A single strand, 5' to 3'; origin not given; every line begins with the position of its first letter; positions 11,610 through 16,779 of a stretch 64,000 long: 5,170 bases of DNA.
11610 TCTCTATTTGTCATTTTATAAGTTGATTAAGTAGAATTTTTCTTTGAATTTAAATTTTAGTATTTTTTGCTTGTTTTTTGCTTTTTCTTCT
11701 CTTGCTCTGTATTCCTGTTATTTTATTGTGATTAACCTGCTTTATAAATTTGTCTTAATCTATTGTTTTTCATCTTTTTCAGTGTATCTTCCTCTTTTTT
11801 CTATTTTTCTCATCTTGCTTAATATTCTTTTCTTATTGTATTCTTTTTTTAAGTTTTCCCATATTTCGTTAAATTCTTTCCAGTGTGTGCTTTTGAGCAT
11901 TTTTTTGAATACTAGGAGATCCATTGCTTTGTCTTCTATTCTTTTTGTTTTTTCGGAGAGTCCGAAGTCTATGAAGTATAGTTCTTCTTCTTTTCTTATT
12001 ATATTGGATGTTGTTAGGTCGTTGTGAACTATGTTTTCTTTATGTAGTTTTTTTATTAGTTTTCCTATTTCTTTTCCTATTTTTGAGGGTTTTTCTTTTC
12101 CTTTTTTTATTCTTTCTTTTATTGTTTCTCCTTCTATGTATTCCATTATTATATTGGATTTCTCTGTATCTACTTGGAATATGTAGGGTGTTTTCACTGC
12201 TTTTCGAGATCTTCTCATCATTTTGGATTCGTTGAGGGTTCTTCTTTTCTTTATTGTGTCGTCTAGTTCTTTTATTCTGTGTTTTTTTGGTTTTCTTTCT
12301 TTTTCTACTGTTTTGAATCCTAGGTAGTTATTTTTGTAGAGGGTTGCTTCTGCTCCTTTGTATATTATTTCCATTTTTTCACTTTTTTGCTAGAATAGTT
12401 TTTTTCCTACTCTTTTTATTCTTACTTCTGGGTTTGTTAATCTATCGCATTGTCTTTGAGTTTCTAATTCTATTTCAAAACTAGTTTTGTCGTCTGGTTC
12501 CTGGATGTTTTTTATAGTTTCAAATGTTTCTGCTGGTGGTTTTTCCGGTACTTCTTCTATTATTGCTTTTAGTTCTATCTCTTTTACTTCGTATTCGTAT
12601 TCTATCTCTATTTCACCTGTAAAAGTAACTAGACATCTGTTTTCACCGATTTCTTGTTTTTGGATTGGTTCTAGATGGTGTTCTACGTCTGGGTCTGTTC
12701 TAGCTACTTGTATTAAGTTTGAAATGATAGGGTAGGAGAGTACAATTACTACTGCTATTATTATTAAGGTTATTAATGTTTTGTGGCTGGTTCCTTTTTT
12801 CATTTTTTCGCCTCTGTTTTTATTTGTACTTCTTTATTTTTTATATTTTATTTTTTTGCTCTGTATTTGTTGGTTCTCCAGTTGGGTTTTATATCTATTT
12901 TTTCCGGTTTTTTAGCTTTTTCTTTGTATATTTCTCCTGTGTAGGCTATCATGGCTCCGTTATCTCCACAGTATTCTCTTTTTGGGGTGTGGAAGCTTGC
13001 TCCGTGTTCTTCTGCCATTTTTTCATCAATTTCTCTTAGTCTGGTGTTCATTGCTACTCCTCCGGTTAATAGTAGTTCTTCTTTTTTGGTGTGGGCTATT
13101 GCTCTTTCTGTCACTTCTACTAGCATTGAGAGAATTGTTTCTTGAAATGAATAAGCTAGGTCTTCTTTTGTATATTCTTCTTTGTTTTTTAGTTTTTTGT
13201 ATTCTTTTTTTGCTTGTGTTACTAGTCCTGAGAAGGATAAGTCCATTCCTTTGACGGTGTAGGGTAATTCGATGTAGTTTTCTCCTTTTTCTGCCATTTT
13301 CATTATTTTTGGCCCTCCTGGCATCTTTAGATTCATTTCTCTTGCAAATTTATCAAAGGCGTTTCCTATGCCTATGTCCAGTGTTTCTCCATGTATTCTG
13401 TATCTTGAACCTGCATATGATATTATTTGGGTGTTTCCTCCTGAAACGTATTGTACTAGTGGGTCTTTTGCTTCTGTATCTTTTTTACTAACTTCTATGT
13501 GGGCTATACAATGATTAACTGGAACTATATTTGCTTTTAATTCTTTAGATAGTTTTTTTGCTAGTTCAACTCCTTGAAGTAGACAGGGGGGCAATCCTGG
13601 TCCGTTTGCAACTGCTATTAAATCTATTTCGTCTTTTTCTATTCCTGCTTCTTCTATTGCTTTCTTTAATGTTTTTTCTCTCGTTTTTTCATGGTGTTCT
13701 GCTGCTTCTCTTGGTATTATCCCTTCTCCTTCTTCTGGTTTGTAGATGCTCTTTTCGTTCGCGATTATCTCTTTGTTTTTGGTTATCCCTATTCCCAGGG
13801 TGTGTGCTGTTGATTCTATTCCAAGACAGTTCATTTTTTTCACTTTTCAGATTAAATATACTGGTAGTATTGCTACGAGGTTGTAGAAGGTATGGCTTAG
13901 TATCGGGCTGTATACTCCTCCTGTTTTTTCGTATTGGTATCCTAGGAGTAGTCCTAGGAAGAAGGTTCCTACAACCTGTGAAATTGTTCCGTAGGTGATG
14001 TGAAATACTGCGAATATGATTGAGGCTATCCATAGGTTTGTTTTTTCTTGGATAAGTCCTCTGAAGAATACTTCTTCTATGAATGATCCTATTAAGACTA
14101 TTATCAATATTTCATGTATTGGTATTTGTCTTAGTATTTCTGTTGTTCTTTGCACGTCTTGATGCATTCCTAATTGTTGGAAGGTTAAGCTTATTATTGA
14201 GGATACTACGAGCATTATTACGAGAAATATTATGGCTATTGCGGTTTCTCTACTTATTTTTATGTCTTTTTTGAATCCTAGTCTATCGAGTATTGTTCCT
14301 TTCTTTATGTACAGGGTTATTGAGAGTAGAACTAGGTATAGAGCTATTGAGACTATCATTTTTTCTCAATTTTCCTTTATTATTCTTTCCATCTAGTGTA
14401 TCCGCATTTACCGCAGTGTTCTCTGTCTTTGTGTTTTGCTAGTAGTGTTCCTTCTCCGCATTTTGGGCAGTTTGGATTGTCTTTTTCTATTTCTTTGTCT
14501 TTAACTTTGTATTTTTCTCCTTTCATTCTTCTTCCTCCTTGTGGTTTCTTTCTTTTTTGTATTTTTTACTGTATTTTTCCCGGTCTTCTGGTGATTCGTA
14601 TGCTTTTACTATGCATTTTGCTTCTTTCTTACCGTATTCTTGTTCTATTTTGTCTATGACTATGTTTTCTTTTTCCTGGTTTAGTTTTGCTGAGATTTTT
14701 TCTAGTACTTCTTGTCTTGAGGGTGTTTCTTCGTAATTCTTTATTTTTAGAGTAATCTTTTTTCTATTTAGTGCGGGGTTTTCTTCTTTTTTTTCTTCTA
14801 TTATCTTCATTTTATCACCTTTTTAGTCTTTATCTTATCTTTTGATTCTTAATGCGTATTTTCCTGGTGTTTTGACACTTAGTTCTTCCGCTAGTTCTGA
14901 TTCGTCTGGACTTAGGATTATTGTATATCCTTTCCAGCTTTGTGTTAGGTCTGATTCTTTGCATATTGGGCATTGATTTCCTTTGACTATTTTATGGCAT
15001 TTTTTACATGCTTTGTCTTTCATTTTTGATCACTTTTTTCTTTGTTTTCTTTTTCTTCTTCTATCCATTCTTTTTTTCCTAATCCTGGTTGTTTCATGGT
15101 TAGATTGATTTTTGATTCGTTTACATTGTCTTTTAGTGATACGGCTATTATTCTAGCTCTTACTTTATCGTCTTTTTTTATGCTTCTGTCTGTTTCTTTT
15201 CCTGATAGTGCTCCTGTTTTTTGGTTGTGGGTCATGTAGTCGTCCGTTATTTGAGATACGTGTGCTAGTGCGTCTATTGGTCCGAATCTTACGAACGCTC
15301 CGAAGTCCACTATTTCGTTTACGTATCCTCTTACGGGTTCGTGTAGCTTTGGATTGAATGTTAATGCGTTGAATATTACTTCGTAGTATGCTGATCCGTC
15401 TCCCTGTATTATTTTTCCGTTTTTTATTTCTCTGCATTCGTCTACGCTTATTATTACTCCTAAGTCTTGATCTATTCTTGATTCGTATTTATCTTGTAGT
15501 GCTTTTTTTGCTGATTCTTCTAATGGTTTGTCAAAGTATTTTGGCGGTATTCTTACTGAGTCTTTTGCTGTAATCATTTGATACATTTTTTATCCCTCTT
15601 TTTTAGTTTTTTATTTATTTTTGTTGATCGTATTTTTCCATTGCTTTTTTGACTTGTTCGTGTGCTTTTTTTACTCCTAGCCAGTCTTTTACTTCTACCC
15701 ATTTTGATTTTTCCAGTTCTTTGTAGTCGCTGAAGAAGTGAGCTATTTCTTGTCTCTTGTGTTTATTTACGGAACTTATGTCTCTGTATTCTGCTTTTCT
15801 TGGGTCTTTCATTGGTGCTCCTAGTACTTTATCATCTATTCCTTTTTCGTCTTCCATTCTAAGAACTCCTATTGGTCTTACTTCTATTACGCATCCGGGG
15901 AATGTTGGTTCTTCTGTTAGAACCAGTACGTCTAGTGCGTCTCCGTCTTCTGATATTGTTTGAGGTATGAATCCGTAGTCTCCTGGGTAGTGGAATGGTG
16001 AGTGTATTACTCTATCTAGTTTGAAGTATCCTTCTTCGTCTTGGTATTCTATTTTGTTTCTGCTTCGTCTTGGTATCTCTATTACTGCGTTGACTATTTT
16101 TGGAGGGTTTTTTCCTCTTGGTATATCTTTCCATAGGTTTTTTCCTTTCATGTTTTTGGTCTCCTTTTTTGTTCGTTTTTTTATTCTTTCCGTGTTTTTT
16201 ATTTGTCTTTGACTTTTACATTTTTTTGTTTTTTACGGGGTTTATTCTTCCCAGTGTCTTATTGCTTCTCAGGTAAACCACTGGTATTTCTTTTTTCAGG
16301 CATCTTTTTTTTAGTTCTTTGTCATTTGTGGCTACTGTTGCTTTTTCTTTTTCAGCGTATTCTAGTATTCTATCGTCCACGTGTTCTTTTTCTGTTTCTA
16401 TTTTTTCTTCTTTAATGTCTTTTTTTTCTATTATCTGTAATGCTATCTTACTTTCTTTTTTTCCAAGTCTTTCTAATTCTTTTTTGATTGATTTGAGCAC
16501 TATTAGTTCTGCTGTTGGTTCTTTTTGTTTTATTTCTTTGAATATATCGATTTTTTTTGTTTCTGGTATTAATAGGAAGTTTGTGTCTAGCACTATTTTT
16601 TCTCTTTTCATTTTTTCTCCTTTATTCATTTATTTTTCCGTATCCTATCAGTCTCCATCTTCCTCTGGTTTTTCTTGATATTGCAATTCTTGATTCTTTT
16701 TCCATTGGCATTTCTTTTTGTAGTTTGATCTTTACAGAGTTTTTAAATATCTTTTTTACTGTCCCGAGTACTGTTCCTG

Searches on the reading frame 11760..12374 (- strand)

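Call 35: search_protein_families(library=pfam, proteins=[window:11760-12374:-], max_evalue=0.01)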
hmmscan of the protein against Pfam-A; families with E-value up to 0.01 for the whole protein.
window:11760-12374:- (204 aa): 9 families
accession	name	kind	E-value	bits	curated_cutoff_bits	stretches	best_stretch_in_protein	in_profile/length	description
PF03109.22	ABC1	-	2.1e-12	47.2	22.9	1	50-155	120-229/244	ABC1 atypical kinase-like domain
PF00069.31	Pkinase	-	1.3e-11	44.9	31.7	1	31-148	30-153/263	Protein kinase domain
PF01163.29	RIO1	-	1.5e-11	44.7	22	1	12-142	17-153/187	RIO domain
PF07714.23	PK_Tyr_Ser-Thr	-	3e-09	37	23.1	1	7-147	10-156/258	Protein tyrosine and serine/threonine kinase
PF06293.20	Kdo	-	1.3e-07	31.7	21.3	1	72-179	91-207/207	Lipopolysaccharide kinase (Kdo/WaaP) family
PF01633.27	Choline_kinase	-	0.00013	21.8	29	1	30-152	98-203/300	Choline/ethanolamine kinase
PF01636.29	APH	-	0.00019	21.7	23.2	0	115-151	170-208/239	Phosphotransferase enzyme family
PF10239.14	DUF2465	-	0.00091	19.1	30.5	1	86-183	104-194/302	Protein of unknown function (DUF2465)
PF22303.2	OspG_kinase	-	0.0092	16.4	27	0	95-137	83-127/152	Protein kinase OspG, kinase domain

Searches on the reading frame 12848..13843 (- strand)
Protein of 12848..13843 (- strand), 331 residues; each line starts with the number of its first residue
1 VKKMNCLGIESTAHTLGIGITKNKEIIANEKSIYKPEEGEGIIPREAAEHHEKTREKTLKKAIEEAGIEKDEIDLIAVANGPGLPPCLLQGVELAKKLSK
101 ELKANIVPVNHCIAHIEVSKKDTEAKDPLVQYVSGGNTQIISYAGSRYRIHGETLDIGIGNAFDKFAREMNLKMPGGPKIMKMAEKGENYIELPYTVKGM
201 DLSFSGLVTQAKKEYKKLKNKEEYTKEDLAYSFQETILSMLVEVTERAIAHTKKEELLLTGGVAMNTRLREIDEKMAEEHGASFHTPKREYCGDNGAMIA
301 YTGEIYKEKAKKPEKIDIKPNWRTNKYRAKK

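Call 36: search_protein_families(library=pfam, proteins=[window:12848-13843:-], max_evalue=0.001)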
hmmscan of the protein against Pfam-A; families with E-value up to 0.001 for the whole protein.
window:12848-13843:- (331 aa): 3 families
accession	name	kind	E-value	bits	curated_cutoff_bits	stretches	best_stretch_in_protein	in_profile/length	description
PF00814.31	TsaD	-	9.4e-83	278.4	24.8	1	26-301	6-264/264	tRNA N6-adenosine threonylcarbamoyltransferase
PF22521.2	HypF_C_2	-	9.2e-10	39.1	27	1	182-296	125-236/241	Carbamoyltransferase, Kae1-like Domain, second subdomain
PF02543.21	Carbam_trans_N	-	0.00044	20.2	24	0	214-267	260-314/346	Carbamoyltransferase N-terminus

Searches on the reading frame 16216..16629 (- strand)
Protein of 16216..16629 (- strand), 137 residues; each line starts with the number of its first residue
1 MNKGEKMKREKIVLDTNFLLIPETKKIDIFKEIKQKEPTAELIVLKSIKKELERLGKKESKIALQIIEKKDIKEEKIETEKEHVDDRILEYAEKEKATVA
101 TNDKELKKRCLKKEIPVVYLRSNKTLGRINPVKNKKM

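Call 36: search_protein_families(library=pfam, proteins=[window:16216-16629:-], max_evalue=0.001)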
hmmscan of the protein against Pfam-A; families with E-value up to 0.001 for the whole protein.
window:16216-16629:- (137 aa): 2 families
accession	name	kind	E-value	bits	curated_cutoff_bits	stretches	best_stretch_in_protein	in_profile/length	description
PF18477.7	PIN_9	-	4.5e-23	82.1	26.3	1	12-122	1-115/116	PIN like domain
PF04900.18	Fcf1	-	0.00016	22.3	21.4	1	45-124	12-94/99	Fcf1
